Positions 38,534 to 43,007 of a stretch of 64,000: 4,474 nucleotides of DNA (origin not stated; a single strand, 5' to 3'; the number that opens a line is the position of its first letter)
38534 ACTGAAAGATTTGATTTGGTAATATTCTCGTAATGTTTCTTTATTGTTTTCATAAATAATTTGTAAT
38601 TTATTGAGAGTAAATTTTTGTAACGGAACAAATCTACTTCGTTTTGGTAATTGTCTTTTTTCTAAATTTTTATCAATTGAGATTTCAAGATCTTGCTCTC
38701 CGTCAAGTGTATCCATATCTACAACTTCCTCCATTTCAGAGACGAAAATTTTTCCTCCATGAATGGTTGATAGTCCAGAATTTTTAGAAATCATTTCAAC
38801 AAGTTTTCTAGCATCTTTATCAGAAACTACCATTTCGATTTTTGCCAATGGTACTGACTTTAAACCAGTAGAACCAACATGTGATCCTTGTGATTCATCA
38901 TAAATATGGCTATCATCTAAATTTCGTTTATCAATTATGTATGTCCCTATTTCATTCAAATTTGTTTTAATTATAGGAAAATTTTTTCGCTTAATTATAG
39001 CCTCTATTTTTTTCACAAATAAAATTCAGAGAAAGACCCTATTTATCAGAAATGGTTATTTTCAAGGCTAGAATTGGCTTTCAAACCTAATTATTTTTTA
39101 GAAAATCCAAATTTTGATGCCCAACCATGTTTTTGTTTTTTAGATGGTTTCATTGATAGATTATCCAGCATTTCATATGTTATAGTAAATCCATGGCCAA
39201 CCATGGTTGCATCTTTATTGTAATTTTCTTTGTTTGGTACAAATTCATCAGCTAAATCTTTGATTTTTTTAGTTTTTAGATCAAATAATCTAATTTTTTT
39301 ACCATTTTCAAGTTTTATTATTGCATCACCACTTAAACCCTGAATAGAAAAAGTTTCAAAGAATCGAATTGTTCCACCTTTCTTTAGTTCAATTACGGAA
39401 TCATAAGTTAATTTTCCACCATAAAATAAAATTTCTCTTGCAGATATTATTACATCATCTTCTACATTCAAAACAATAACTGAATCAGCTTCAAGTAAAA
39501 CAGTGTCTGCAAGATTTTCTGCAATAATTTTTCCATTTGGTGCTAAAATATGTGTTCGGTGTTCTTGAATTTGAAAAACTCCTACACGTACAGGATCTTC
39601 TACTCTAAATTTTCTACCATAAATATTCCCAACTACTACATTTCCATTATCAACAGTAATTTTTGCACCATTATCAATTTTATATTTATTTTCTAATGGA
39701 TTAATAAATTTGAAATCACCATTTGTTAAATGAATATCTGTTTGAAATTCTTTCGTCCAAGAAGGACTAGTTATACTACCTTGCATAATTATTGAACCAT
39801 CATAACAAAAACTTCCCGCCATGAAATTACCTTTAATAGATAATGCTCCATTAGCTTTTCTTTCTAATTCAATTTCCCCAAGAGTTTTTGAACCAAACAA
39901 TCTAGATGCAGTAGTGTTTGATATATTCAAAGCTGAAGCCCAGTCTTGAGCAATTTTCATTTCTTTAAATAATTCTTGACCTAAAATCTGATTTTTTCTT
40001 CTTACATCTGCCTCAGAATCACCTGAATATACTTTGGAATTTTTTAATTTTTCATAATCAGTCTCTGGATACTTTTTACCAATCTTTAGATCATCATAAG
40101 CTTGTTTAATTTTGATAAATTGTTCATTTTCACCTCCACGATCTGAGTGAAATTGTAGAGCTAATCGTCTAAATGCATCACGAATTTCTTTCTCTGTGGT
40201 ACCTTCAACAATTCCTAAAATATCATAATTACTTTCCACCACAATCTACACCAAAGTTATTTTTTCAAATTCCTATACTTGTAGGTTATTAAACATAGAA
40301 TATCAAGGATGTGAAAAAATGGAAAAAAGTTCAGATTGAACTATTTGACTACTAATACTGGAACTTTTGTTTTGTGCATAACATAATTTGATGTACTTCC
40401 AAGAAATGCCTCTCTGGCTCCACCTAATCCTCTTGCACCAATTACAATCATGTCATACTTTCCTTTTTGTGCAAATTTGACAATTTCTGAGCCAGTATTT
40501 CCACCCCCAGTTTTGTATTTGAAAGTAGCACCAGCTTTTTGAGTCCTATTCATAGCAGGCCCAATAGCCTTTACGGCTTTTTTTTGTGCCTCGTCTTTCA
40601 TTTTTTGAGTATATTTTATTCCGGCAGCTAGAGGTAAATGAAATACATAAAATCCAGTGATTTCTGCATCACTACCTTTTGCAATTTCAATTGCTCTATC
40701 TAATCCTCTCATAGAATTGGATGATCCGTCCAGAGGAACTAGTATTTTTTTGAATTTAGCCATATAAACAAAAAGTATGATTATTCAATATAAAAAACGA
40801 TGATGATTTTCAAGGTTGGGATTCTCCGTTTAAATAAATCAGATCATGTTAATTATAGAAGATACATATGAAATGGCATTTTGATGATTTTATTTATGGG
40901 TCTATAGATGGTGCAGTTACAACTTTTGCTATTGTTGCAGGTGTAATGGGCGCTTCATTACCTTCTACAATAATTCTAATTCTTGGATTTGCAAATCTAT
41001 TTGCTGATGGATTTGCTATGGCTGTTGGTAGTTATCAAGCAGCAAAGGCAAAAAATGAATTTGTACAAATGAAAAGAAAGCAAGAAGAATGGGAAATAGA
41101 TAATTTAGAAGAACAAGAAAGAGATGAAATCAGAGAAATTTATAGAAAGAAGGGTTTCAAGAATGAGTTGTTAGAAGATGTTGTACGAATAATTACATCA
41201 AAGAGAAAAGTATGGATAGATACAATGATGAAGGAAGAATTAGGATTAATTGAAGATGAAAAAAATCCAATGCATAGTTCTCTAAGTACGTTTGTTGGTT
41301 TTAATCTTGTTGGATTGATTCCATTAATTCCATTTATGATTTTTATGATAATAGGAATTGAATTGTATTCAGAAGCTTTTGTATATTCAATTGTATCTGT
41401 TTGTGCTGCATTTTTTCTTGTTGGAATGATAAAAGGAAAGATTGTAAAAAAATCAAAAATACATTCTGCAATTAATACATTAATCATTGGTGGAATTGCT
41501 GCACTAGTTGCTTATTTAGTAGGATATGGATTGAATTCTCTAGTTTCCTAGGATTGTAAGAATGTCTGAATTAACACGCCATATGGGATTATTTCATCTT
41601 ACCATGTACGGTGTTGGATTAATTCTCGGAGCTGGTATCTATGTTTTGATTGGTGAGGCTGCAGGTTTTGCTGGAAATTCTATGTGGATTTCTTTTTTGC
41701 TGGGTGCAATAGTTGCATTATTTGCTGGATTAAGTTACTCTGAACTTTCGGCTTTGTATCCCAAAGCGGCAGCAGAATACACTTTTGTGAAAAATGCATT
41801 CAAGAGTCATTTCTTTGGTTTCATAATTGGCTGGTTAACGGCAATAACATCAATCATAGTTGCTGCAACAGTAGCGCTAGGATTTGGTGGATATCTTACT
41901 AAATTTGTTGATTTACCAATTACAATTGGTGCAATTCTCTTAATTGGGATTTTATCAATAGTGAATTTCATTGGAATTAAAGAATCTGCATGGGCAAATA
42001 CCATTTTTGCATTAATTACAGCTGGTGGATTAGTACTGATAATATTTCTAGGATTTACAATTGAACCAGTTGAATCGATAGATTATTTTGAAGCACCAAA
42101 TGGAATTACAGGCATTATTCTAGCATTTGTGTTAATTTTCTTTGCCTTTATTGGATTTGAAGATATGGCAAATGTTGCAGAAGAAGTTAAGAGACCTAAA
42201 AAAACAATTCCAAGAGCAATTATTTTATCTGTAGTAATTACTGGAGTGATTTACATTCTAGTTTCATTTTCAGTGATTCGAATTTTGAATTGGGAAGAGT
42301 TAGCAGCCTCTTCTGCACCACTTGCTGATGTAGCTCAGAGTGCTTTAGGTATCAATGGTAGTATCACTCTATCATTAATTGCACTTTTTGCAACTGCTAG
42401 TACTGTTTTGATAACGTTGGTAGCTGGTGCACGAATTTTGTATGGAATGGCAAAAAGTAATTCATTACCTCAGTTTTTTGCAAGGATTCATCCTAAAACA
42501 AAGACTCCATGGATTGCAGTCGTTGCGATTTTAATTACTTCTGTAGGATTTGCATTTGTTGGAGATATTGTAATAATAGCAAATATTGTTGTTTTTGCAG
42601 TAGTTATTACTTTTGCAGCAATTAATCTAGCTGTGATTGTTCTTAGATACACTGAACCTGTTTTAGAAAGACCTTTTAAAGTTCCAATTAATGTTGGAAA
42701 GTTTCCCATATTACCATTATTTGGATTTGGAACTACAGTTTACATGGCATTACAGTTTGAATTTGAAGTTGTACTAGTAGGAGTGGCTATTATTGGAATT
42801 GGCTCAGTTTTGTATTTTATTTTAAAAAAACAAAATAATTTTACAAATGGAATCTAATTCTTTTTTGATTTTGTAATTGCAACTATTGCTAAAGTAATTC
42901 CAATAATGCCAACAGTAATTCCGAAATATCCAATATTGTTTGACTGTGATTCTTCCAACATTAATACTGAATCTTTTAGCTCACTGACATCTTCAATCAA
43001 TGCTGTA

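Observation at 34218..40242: Candidate undescribed ammonium/nitrogen-sensing module built around Amt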

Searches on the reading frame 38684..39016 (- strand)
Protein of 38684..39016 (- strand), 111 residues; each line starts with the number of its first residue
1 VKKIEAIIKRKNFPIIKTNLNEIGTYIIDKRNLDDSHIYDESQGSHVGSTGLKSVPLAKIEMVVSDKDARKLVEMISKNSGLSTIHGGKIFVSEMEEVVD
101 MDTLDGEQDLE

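Call 91: search_solved_structures(query=window:38684-39016:-, max_evalue=0.01, show_alignments=2)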
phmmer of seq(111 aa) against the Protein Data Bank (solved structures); distinct sequences matched with E-value up to 0.01: 22.
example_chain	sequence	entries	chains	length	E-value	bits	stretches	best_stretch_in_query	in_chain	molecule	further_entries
7p4v_A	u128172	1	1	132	8.6e-09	39.2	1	1-103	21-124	GlnK1 from Methanothermococcus thermolithotrophicus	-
7p4y_A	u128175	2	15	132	4.7e-08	36.8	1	1-104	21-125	GlnK2 from Methanothermococcus thermolithotrophicus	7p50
2eg1_A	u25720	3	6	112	9.5e-08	35.8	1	1-105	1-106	Nitrogen regulatory protein P-II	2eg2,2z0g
3ncp_A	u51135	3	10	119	4.2e-07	33.8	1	1-105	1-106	Nitrogen regulatory protein P-II (GlnB-2)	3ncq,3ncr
2j9d_E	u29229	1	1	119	8.8e-07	32.7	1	1-105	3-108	HYPOTHETICAL NITROGEN REGULATORY PII-LIKE PROTEIN MJ0059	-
7p52_A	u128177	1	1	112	9.7e-07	32.6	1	1-105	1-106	Nitrogen regulatory protein GlnK1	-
2j9c_A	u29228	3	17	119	1.2e-06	32.3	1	1-105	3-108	HYPOTHETICAL NITROGEN REGULATORY PII-LIKE PROTEIN MJ0059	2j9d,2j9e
1hwu_A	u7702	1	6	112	1.2e-05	29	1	1-103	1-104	PII PROTEIN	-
2gw8_A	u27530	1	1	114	0.00032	24.5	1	1-103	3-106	PII signal transduction protein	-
6yc7_A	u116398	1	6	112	0.00034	24.4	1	2-103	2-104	PII protein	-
6yc6_A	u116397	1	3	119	0.00041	24.2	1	2-103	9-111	PII protein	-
2gnk_A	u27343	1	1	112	0.00062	23.6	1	51-105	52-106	PROTEIN (NITROGEN REGULATORY PROTEIN)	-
1gnk_A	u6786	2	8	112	0.00062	23.6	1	52-105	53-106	PROTEIN (GLNK) | Nitrogen regulatory protein P-II 2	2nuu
2ns1_B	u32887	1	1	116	0.00068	23.5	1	52-105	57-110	Nitrogen regulatory protein P-II 2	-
3lf0_A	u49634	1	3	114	0.00085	23.2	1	1-103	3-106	Nitrogen regulatory protein P-II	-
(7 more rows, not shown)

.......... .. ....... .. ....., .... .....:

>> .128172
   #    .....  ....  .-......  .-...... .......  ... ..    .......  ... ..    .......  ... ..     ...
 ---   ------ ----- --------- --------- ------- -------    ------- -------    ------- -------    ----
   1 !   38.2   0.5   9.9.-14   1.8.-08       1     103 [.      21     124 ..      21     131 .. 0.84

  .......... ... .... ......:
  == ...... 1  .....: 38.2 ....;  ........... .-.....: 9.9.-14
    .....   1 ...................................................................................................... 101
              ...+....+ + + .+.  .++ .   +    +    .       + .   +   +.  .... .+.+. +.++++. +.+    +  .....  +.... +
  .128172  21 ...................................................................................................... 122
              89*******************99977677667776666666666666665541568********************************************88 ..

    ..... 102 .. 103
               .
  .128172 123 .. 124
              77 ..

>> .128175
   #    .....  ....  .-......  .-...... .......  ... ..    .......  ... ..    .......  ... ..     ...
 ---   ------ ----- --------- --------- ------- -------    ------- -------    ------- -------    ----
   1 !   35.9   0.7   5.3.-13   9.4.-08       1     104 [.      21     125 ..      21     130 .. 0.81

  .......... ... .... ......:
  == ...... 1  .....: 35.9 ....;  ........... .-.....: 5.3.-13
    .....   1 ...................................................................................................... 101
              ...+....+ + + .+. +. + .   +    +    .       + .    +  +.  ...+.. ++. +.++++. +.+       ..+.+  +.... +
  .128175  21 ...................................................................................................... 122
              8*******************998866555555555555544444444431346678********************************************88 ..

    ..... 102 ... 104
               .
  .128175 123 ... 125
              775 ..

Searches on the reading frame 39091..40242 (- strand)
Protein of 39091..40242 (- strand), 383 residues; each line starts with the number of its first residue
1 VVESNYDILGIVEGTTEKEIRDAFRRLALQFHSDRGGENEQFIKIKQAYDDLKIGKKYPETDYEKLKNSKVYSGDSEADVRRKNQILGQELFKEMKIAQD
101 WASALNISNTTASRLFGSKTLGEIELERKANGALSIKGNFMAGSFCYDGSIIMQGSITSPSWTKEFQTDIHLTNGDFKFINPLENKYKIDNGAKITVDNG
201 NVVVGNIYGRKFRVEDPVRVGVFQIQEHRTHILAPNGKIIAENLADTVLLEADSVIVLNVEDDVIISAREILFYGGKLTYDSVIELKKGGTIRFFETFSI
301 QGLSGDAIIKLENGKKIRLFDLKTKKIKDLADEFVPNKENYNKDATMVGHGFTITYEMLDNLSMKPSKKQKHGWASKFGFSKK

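Call 3: search_protein_families(library=pfam, proteins=[window:39091-40242:-], max_evalue=0.1)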
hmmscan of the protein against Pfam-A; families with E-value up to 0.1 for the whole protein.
window:39091-40242:- (383 aa): 1 family
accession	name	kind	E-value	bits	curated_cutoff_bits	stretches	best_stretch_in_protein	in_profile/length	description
PF00226.36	DnaJ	-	4.9e-10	39.8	27.8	1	6-53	3-54/63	DnaJ domain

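Call 6: search_protein_families(library=ncbifam, proteins=[window:39091-40242:-], max_evalue=0.01)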
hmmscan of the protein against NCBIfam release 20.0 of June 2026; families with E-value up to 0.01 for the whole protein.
window:39091-40242:- (383 aa): 11 families
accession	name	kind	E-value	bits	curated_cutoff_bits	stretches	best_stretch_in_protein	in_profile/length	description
TIGR02349.1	DnaJ_bact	equivalog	1.1e-08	34.9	377.2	1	6-75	3-74/354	molecular chaperone DnaJ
NF008035.0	PRK10767.1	subfamily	1e-07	31.4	338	1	4-58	5-63/374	molecular chaperone DnaJ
NF010885.0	PRK14292.1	equivalog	2.1e-06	27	585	1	5-57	4-59/371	chaperone protein DnaJ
NF010874.0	PRK14281.1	equivalog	7.8e-06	25.2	619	1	4-57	4-61/397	chaperone protein DnaJ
NF037946.1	terminal_TopJ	equivalog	1.5e-05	23.8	300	1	6-53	8-58/810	terminal organelle assembly protein TopJ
NF010894.0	PRK14301.1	equivalog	2e-05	23.8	548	1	4-57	5-62/373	chaperone protein DnaJ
NF010871.0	PRK14278.1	equivalog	8.4e-05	21.6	502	1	1-53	1-56/378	molecular chaperone DnaJ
NF010892.0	PRK14299.1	equivalog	0.00011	21.6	392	1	5-53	6-57/291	chaperone protein DnaJ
TIGR03835.1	termin_org_DnaJ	equivalog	0.00059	18.3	512.25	1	6-58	5-60/871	terminal organelle assembly protein TopJ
NF050028.1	CldAdptActJ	equivalog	0.00075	20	150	1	5-35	4-34/93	cold adaptation protein ActJcold adaptation protein ActJ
NF007618.0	PRK10266.1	equivalog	0.0044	16.5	403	1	5-67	6-69/306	curved DNA-binding protein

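Call 80: search_solved_structures(query=window:39094-40242:-, max_evalue=1, show_alignments=1)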
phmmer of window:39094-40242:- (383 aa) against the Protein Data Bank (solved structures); distinct sequences matched with E-value up to 1: 57.
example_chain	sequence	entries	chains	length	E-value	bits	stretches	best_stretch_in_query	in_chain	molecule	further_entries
2lo1_A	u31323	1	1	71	1.8e-08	37.2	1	5-58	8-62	DnaJ homolog subfamily A member 1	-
2m6y_A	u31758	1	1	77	2.6e-08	36.7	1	5-58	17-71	DnaJ homolog subfamily A member 1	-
8e2o_A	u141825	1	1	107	4e-08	36.1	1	5-59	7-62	Isoform 2 of DnaJ homolog subfamily A member 1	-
2och_A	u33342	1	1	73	3e-07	33.2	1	5-58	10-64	Hypothetical protein dnj-12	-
1bqz_A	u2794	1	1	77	1.4e-06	31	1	4-58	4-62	DNAJ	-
2ctr_A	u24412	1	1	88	2.2e-06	30.4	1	4-77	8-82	DnaJ homolog subfamily B member 9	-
1bq0_A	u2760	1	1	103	3.2e-06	29.8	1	4-58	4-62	DNAJ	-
5nro_B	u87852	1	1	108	3.3e-06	29.8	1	4-58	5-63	Chaperone protein DnaJ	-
1xbl_A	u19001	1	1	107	3.6e-06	29.7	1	5-58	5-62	DNAJ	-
1hdj_A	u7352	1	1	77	4.3e-06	29.4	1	4-57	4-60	HUMAN HSP40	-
6z5n_A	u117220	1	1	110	7.4e-06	28.6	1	4-59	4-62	DnaJ homolog subfamily B member 1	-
2ctp_A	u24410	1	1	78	2.8e-05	26.7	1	5-58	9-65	DnaJ homolog subfamily B member 12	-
6d6x_A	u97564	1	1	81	3.6e-05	26.4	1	5-58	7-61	Type II HSP40 co-chaperone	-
3apq_A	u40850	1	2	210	3.9e-05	26.2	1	3-61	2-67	DnaJ homolog subfamily C member 10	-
8eod_A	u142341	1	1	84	4e-05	26.2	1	5-58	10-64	Protein SIS1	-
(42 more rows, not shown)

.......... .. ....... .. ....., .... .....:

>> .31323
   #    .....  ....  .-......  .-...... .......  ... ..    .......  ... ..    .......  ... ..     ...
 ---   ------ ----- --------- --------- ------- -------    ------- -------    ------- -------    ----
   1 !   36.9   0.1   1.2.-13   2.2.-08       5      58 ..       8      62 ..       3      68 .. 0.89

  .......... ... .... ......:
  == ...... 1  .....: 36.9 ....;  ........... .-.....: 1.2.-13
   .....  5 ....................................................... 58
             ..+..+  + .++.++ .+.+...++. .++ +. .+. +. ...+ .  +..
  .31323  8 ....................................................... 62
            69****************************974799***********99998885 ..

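Call 81: search_protein_families(library=pfam, proteins=[window:39094-40020:-], max_evalue=1)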
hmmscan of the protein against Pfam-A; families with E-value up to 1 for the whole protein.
window:39094-40020:- (309 aa): 0 families

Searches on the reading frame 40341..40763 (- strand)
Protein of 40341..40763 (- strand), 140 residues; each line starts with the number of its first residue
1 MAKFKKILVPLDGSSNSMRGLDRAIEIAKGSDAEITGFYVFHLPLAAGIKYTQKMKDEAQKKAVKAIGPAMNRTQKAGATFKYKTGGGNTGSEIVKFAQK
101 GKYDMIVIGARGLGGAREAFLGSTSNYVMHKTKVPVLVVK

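Call 3: search_protein_families(library=pfam, proteins=[window:40341-40763:-], max_evalue=0.1)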
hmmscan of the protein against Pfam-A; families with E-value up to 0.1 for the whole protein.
window:40341-40763:- (140 aa): 1 family
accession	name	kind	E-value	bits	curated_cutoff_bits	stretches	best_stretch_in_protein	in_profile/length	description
PF00582.32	Usp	-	4.4e-31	108.8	24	1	4-140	2-141/141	Universal stress protein family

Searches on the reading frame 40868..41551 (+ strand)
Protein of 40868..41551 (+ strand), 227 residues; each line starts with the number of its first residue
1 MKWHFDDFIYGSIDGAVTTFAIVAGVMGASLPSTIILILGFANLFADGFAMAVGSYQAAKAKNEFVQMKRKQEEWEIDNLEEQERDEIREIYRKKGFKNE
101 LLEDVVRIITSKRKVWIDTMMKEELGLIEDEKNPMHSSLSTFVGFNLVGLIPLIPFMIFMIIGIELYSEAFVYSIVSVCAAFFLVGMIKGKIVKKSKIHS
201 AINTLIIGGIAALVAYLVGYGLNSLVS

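Call 96: search_protein_families(library=pfam, proteins=[window:40868-41551:+], max_evalue=0.001)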
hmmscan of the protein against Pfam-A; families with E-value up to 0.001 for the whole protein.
window:40868-41551:+ (227 aa): 1 family
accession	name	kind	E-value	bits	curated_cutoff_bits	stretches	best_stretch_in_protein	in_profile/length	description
PF01988.24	VIT1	-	7.8e-65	219.1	28.1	1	7-220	3-214/214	VIT family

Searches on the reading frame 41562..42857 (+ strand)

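Call 96: search_protein_families(library=pfam, proteins=[window:41562-42857:+], max_evalue=0.001)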
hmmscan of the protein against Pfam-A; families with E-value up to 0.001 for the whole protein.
window:41562-42857:+ (431 aa): 3 families
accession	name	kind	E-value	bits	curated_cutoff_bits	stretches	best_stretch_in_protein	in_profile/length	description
PF13520.12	AA_permease_2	-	7.5e-47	160.6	27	1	9-391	2-396/427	Amino acid permease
PF00324.27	AA_permease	-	5e-45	154.5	24.6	1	12-364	1-384/470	Amino acid permease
PF03845.19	Spore_permease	-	1.4e-08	34.4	23.4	1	18-260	12-252/321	Spore germination protein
